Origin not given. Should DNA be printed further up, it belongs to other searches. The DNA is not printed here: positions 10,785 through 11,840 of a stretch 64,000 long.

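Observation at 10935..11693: MvhD-like electron-transfer domain fused to a winged-helix-like C-terminal tail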

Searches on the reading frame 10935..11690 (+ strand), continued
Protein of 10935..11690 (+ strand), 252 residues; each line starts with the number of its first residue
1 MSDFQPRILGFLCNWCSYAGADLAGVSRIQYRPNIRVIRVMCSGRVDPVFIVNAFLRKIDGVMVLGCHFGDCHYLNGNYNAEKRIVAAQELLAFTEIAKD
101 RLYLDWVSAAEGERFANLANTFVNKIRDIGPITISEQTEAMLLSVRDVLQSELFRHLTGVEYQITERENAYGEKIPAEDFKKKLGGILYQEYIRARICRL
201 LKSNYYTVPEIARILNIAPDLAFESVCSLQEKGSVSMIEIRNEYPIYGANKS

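Call 19: find_encoding_contigs(protein=P0074, flank=10000, max_places=2)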
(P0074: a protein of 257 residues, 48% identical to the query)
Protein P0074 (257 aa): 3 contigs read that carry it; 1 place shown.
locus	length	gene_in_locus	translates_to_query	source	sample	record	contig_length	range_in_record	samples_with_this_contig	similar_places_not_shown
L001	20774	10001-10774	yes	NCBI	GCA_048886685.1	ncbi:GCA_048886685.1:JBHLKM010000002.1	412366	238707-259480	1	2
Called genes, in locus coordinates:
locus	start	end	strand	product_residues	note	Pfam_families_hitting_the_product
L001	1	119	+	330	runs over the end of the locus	PF01073:3Beta_HSD, PF01370:Epimerase, PF02719:Polysacc_synt_2, PF04321:RmlD_sub_bind, PF05368:NmrA (weak), PF07993:NAD_binding_4, PF13460:NAD_binding_10, PF16363:GDP_Man_Dehyd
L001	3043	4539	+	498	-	PF00037:Fer4 (weak), PF12838:Fer4_7 (weak), PF13237:Fer4_10 (weak), PF14697:Fer4_21 (weak), PF04422:FrhB_FdhB_N, PF04432:FrhB_FdhB_C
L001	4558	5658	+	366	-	PF04422:FrhB_FdhB_N, PF04432:FrhB_FdhB_C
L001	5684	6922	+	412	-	PF13237:Fer4_10 (weak), PF13183:Fer4_8, PF13187:Fer4_9 (weak), PF13534:Fer4_17 (weak), PF02754:CCG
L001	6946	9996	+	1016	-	PF00890:FAD_binding_2 (weak), PF12831:FAD_oxidored, PF13450:NAD_binding_8 (weak), PF07992:Pyr_redox_2, PF13450:NAD_binding_8, PF00037:Fer4, PF12838:Fer4_7, PF14697:Fer4_21, +17 more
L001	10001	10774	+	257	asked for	PF02662:FlpD, PF12840:HTH_20 (faint)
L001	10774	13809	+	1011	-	PF07992:Pyr_redox_2 (weak), PF12831:FAD_oxidored, PF00037:Fer4 (weak), PF12838:Fer4_7 (weak), PF07992:Pyr_redox_2, PF12831:FAD_oxidored (weak), PF00037:Fer4, PF12838:Fer4_7, +18 more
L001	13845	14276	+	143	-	PF02662:FlpD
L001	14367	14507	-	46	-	-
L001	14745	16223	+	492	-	PF02629:CoA_binding, PF13380:CoA_binding_2, PF13607:Succ_CoA_lig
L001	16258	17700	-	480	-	PF00282:Pyridoxal_deC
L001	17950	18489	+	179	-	PF00753:Lactamase_B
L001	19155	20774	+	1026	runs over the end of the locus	PF12831:FAD_oxidored (weak), PF00890:FAD_binding_2 (weak), PF07992:Pyr_redox_2, PF12831:FAD_oxidored, PF12837:Fer4_6 (weak), PF12838:Fer4_7, PF14697:Fer4_21, PF00037:Fer4 (weak), +13 more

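Call 20: find_encoding_contigs(protein=P0058, flank=10000, max_places=2)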
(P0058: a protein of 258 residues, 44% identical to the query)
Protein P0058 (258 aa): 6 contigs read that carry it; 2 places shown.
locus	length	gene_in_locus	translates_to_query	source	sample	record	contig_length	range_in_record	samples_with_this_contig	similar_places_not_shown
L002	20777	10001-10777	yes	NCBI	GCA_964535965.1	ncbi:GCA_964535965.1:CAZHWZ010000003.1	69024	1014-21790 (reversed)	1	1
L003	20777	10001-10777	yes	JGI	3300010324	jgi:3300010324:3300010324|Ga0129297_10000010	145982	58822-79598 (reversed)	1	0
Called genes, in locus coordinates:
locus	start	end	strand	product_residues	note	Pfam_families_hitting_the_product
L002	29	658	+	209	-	PF01841:Transglut_core, PF04473:DUF553 (weak)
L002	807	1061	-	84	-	-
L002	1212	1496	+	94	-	-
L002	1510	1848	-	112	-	PF01022:HTH_5 (weak)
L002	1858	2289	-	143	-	PF02662:FlpD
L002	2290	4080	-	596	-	PF00890:FAD_binding_2 (weak), PF07992:Pyr_redox_2, PF12831:FAD_oxidored (weak), PF13450:NAD_binding_8 (weak), PF00037:Fer4, PF12837:Fer4_6 (weak), PF13237:Fer4_10 (weak), PF13187:Fer4_9, +7 more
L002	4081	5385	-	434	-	PF00890:FAD_binding_2 (weak), PF07992:Pyr_redox_2 (weak), PF12831:FAD_oxidored (weak), PF13450:NAD_binding_8 (weak), PF00037:Fer4 (weak), PF13187:Fer4_9, PF13534:Fer4_17 (weak), PF00037:Fer4 (weak), +6 more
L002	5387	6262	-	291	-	PF02754:CCG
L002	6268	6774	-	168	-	PF13183:Fer4_8, PF13237:Fer4_10 (weak), PF12838:Fer4_7 (weak), PF13187:Fer4_9, PF13484:Fer4_16 (faint), PF13534:Fer4_17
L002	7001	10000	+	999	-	PF07992:Pyr_redox_2, PF12838:Fer4_7, PF13187:Fer4_9, PF07992:Pyr_redox_2, PF12831:FAD_oxidored, PF13450:NAD_binding_8, PF00037:Fer4, PF12838:Fer4_7, +23 more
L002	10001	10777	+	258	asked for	PF02662:FlpD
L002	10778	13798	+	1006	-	PF07992:Pyr_redox_2 (weak), PF00037:Fer4, PF13237:Fer4_10, PF07992:Pyr_redox_2, PF07992:Pyr_redox_2, PF13450:NAD_binding_8, PF14697:Fer4_21, PF12838:Fer4_7, +20 more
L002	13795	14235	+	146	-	PF02662:FlpD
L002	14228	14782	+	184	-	PF13183:Fer4_8, PF13237:Fer4_10 (weak), PF13187:Fer4_9, PF13534:Fer4_17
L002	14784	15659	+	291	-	PF02754:CCG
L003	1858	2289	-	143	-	PF02662:FlpD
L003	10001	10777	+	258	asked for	PF02662:FlpD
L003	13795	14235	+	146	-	PF02662:FlpD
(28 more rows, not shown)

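Call 21: fold_search(model_id=the predicted structure, library=pdb)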
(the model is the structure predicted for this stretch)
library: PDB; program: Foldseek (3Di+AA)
matches with E <= 10: 1500; with E <= 0.001: 4
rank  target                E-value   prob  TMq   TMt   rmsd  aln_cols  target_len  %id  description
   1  5odh_D                1.2e-14  1.00  0.48  0.86   4.8       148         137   48  Heterodisulfide reductase / [NiFe]-hydrogenase complex from Methanothermococcus thermolithotrophicus soaked with heter (released 2017-08-30)
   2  5odc_D                1.8e-14  1.00  0.48  0.86   4.9       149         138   48  Heterodisulfide reductase / [NiFe]-hydrogenase complex from Methanothermococcus thermolithotrophicus at 2.3 A resoluti (released 2017-08-30)
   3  8rvu_F                8.1e-14  1.00  0.48  0.91   1.9       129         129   50  CryoEM structure of the Elp-Hdr complex of Methanothermobacter marburgensis state 2 (composite structure) (released 2025-05-14)
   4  7bkb_F                2.1e-12  1.00  0.48  0.85   1.9       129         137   53  Formate dehydrogenase - heterodisulfide reductase - formylmethanofuran dehydrogenase complex from Methanospirillum hun (released 2021-09-29)
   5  5yi1                  3.3e-03  1.00  0.24  0.44   7.1        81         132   21  Structure of Lactococcus lactis ZitR, C30AH42A mutant in apo form (released 2017-12-06)
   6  5yi0_A                6.1e-03  1.00  0.23  0.39   7.3        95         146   18  Structure of Lactococcus lactis ZitR, C30AH42A mutant (released 2017-12-06)
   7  4y7k_C                6.4e-03  0.99  0.29  0.30   7.2       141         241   17  Structure of an archaeal mechanosensitive channel in closed state (released 2015-08-26)
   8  5jls                  7.6e-03  1.00  0.23  0.42   5.2        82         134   15  Crystal Structure of Adhesin competence repressor (AdcR) from Streptococcus pyogenes (C-terminally His tagged) (released 2017-05-03)
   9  6cdb_A                1.1e-02  1.00  0.23  0.57   6.1        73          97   22  Crystal Structure of V66L CzrA in the Zn(II)bound state (released 2018-07-11)
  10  4ooi_B                1.1e-02  1.00  0.23  0.56   7.1        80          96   15  Reduced HlyU from Vibrio cholerae N16961 (released 2014-12-31)
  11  4k2e_A                1.3e-02  1.00  0.23  0.58   6.4        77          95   18  HlyU from Vibrio cholerae N16961 (released 2014-04-30)
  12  4y7k_D                1.4e-02  0.94  0.27  0.27   7.3       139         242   18  Structure of an archaeal mechanosensitive channel in closed state (released 2015-08-26)
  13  5yhy                  1.5e-02  1.00  0.23  0.39   7.2        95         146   18  Structure of Lactococcus lactis ZitR, C30S mutant (released 2017-12-06)
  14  9e71_BW               1.6e-02  1.00  0.21  0.68   2.3        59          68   22  Cryo-EM structure of the Pyrobaculum calidifontis 70S ribosome (released 2024-11-20)
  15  3jth_A                1.6e-02  1.00  0.23  0.58   6.8        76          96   17  Crystal structure of a transcriptional regulator HlyU from Vibrio vulnificus CMCP6 (released 2010-03-16)
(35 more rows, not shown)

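Call 26: find_related_loci(query=A1, collection=genome_contigs, flank=10000)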
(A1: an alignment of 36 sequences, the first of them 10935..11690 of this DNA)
Query A1 (252 aa) in genome_contigs; peptide patterns used: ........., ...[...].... (x = any residue, [..] = any of these).
599 stretches matched a pattern (row limit reached: there are more); 595 encode a relative of the query (tblastn E <= 1e-3); the best 80 are kept; 80 distinct loci.
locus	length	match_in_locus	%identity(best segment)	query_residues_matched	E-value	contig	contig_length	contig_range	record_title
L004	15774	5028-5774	45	2-247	2e-74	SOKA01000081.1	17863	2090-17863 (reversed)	MAG: Dehalococcoidia bacterium isolate E44_bin46 NODE_1056_length_17863_cov_47.675651, whole genome shotgun sequence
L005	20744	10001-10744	48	4-247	6e-74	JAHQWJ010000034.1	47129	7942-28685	MAG: Promethearchaeia archaeon isolate ABR04 NODE_174_length_47129_cov_25, whole genome shotgun sequence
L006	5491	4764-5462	48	4-236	6e-73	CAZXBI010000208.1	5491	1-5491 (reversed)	MAG TPA_asm: uncultured Syntrophorhabdus sp. isolate SRP302447_co4_432 genome assembly, contig: NODE_40885_length_5491_c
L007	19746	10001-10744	47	4-247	7e-73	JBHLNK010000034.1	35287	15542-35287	MAG: Promethearchaeota archaeon isolate DZ2S.252 DZ2S.252@3274, whole genome shotgun sequence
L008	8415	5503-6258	44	1-247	5e-72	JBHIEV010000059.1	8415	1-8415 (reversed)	MAG: Candidatus Bathyarchaeia archaeon isolate b2.sp2_bin.20 NODE_2968_length_8415_cov_19.189833, whole genome shotgun s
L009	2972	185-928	46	4-247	6e-71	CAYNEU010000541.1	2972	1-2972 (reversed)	MAG TPA_asm: uncultured archaeon isolate SRP185410_co1_442 genome assembly, contig: k141_2250271, whole genome shotgun s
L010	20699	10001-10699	46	4-236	1e-69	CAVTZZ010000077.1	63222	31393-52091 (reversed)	MAG: uncultured delta proteobacterium isolate MFD04408.bin.2.108 genome assembly, contig: contig_85302, whole genome sho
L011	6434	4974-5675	48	4-237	1e-69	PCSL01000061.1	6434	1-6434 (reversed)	MAG: Chloroflexi bacterium CG23_combo_of_CG06-09_8_20_14_all_45_10 CG23_scaffold_11134_c, whole genome shotgun sequence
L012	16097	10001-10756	43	3-249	5e-69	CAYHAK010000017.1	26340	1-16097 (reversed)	MAG TPA_asm: uncultured Candidatus Bathyarchaeia archaeon isolate ERP119294_co4_366 genome assembly, contig: NODE_1543_l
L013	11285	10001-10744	45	4-247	8e-69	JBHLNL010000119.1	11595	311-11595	MAG: Promethearchaeota archaeon isolate DZ2S.275 DZ2S.275@19310, whole genome shotgun sequence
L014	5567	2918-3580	48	2-217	4e-67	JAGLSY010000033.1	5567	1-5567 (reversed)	MAG: Thermoplasmata archaeon isolate RS_9_71 ROV157_9.bin.71.fa_33, whole genome shotgun sequence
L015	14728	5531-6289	43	4-247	2e-66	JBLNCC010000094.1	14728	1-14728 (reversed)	MAG: Betaproteobacteria bacterium isolate MAG135 PRJNA950955_bin41_renamed_93, whole genome shotgun sequence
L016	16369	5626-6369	44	1-249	4e-65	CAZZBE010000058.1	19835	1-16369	MAG TPA_asm: uncultured Desulfobacteraceae bacterium isolate binchicken_co8_367 genome assembly, contig: NODE_4435_lengt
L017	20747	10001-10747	44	3-247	1e-64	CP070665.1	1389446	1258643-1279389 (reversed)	MAG: Candidatus Heimdallarchaeota archaeon isolate bin76 chromosome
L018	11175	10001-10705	44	2-237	5e-64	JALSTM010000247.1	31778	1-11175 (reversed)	MAG: Desulfobacterales bacterium isolate 356-308_metabat2_scaf2bin.107 356-308_scaffold_759_c1, whole genome shotgun seq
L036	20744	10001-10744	40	4-246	6e-53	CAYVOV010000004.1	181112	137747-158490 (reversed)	MAG TPA_asm: uncultured Dehalococcoidales bacterium isolate binchicken_co178_22 genome assembly, contig: NODE_141_length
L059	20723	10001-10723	40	2-237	4e-50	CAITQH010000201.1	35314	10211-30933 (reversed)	MAG: uncultured beta proteobacterium isolate Umea1p3_bin-566 genome assembly, contig: bin-566:201/536, whole genome shot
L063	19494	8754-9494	38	3-244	6e-50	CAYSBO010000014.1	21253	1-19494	MAG TPA_asm: uncultured Dehalococcoidales bacterium isolate SRP319275_co2_15 genome assembly, contig: NODE_1874_length_2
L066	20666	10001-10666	43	4-220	5e-50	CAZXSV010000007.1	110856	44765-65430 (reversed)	MAG TPA_asm: uncultured Acidobacteriota bacterium isolate SRP192927_co7_610 genome assembly, contig: NODE_183_length_110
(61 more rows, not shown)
